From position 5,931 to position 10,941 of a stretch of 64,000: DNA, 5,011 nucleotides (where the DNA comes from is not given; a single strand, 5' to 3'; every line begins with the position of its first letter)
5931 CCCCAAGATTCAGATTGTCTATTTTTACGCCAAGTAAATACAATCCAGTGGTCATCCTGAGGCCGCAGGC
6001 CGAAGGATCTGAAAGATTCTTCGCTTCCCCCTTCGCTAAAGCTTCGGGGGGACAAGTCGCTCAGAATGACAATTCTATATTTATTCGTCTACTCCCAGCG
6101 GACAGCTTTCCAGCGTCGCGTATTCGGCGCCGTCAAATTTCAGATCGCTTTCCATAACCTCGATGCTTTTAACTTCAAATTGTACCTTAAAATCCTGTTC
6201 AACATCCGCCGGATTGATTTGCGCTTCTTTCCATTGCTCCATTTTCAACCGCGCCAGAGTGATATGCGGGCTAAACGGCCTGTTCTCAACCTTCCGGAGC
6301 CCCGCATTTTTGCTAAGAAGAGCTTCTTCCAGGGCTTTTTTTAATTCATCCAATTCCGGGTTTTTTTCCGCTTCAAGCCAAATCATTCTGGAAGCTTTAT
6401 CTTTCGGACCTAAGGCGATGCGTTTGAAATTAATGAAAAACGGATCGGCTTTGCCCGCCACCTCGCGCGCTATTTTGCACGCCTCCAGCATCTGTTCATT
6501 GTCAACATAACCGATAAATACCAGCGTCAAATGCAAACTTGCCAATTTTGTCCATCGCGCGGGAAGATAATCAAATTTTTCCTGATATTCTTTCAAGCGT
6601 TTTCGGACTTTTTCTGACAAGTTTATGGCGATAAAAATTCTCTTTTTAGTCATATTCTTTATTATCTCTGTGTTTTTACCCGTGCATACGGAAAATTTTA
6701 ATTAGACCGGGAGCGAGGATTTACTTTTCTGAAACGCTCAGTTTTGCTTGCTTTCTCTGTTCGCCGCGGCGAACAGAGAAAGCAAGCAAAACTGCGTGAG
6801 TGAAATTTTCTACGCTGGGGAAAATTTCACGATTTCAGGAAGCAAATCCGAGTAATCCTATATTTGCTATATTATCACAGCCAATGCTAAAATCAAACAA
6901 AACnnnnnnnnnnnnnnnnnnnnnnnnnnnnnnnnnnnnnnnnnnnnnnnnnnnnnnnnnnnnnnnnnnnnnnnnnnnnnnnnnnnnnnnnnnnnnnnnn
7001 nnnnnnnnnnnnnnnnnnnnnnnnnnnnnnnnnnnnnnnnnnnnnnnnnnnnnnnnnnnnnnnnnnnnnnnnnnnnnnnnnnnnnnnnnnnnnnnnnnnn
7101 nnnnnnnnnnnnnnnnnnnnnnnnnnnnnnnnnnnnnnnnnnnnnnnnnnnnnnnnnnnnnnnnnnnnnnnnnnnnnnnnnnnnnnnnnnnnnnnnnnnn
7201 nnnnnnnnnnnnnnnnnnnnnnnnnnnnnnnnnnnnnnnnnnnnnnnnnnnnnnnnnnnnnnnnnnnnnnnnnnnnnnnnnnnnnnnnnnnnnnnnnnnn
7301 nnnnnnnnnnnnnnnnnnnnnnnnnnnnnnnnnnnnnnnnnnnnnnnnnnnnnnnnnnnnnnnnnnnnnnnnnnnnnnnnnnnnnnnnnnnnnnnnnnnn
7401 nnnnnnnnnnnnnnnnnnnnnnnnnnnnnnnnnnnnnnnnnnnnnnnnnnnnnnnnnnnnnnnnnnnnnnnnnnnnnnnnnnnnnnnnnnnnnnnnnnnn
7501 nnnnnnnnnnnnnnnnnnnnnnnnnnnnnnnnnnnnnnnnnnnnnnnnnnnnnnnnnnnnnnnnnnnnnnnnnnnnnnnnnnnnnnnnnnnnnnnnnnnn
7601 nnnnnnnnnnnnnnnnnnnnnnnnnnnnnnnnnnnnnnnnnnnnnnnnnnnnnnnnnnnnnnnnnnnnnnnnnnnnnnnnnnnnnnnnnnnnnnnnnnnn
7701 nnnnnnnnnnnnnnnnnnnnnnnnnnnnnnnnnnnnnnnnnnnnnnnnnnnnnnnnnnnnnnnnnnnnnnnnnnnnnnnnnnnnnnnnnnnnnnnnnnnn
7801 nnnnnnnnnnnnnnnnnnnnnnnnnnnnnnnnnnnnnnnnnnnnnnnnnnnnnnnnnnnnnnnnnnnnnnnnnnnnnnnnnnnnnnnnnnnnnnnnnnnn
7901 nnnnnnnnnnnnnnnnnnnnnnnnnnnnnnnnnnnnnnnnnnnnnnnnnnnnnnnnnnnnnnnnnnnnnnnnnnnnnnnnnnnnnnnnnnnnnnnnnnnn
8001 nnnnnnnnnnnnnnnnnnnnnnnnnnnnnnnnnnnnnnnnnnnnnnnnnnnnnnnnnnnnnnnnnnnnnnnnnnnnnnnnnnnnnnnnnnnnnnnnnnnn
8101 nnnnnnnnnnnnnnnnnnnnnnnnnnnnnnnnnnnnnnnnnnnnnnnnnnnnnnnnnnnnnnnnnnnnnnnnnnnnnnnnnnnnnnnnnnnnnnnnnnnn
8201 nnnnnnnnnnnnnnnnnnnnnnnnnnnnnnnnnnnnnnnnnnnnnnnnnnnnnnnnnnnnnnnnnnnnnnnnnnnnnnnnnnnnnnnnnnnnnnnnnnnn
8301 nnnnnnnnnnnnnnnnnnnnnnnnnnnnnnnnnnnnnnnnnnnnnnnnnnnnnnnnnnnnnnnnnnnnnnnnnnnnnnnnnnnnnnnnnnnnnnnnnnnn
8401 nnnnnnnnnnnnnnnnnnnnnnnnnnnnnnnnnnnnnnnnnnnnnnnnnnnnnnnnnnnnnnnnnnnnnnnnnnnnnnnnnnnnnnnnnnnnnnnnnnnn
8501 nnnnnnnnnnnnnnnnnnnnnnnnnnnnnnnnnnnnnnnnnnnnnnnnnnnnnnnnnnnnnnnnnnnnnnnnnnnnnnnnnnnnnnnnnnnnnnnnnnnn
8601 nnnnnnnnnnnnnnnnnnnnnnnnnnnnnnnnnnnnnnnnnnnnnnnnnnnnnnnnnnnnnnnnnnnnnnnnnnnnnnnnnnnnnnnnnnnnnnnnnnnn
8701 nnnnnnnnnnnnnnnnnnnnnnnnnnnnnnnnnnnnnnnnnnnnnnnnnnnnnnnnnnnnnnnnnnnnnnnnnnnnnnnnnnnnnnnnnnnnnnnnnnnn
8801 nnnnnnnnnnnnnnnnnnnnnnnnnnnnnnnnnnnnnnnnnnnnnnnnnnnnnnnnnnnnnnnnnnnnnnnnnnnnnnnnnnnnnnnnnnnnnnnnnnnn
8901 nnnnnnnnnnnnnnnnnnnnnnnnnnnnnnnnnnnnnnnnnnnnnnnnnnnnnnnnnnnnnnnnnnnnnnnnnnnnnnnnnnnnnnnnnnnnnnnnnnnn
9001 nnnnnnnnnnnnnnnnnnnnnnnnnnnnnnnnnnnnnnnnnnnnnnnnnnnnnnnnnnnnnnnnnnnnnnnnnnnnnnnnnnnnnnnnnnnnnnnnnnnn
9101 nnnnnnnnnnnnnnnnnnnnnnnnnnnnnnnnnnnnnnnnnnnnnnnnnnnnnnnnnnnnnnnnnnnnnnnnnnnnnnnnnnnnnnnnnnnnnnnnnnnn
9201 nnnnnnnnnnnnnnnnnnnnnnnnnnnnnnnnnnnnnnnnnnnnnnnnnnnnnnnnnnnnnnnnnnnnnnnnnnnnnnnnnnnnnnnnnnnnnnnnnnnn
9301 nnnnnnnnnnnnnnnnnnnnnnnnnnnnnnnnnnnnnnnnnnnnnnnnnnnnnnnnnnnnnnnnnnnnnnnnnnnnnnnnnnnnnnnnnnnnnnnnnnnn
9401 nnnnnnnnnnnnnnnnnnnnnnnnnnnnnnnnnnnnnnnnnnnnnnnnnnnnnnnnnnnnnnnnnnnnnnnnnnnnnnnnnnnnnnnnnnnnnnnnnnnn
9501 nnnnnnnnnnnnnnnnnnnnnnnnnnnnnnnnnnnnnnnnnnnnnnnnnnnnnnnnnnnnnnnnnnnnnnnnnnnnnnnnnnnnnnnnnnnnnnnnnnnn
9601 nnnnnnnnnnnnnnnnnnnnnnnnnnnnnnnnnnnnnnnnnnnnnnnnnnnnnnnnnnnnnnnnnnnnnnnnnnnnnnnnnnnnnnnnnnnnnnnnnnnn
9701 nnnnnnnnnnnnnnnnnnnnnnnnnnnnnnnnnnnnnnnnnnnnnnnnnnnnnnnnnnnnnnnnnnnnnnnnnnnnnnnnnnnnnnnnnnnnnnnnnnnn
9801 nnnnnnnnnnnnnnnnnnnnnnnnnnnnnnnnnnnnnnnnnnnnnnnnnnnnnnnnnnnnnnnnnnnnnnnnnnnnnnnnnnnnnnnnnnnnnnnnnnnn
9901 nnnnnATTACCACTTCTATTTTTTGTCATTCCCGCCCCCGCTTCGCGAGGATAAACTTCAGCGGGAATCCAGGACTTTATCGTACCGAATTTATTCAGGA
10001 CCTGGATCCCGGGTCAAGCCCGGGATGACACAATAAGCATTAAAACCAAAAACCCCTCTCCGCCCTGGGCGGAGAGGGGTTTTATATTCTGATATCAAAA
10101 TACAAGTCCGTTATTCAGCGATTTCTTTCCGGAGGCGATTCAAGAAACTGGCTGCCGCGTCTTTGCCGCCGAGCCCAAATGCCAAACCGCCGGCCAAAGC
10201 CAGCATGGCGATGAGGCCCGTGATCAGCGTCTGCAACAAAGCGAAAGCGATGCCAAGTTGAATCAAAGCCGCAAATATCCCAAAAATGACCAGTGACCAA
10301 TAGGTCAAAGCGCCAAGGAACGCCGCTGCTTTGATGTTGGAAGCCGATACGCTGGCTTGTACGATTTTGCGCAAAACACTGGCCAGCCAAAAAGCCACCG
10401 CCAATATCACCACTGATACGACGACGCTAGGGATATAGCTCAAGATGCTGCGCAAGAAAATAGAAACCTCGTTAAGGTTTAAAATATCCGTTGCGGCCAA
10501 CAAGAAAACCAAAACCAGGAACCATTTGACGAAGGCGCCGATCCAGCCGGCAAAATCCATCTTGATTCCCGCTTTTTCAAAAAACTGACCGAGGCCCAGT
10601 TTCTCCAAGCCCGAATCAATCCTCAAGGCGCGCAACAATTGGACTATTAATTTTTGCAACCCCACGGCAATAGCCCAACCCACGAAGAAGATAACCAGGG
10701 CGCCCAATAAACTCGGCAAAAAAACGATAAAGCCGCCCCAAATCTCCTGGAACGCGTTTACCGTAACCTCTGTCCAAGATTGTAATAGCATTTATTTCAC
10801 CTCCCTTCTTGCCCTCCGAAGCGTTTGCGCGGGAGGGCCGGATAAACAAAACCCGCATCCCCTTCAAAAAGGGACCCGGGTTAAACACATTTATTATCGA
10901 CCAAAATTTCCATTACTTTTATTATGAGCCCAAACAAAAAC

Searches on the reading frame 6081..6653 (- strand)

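Call 79: search_protein_families(library=pfam, proteins=[window:6081-6653:-], max_evalue=0.0001)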
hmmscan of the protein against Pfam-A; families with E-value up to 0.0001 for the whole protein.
window:6081-6653:- (190 aa): 3 families
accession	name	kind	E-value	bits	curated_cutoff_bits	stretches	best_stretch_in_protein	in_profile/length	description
PF02834.22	LigT_PEase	-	1.9e-20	73.2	23.3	2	12-92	3-87/87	LigT like Phosphoesterase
PF13563.12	2_5_RNA_ligase2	-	7e-14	52.6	27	1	16-170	5-149/152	2'-5' RNA ligase superfamily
PF10469.15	AKAP7_NLS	-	2.7e-10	40.9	24.4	1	7-173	4-177/208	AKAP7 2'5' RNA ligase-like domain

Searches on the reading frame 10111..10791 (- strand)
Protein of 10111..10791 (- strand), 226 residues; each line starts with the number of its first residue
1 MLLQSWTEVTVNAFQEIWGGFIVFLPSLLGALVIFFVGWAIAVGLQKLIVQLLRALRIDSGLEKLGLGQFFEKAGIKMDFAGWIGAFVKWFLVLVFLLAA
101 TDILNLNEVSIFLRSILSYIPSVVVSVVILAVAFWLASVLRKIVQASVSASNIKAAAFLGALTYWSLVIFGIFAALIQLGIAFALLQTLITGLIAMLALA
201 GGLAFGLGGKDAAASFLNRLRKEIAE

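Call 79: search_protein_families(library=pfam, proteins=[window:10111-10791:-], max_evalue=0.0001)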
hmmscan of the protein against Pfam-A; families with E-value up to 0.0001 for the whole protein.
window:10111-10791:- (226 aa): 1 family
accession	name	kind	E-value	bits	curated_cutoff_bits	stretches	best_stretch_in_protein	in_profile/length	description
PF05552.17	MS_channel_1st_1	-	5.5e-18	65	22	2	13-60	2-49/50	Mechanosensitive ion channel, conserved TM helix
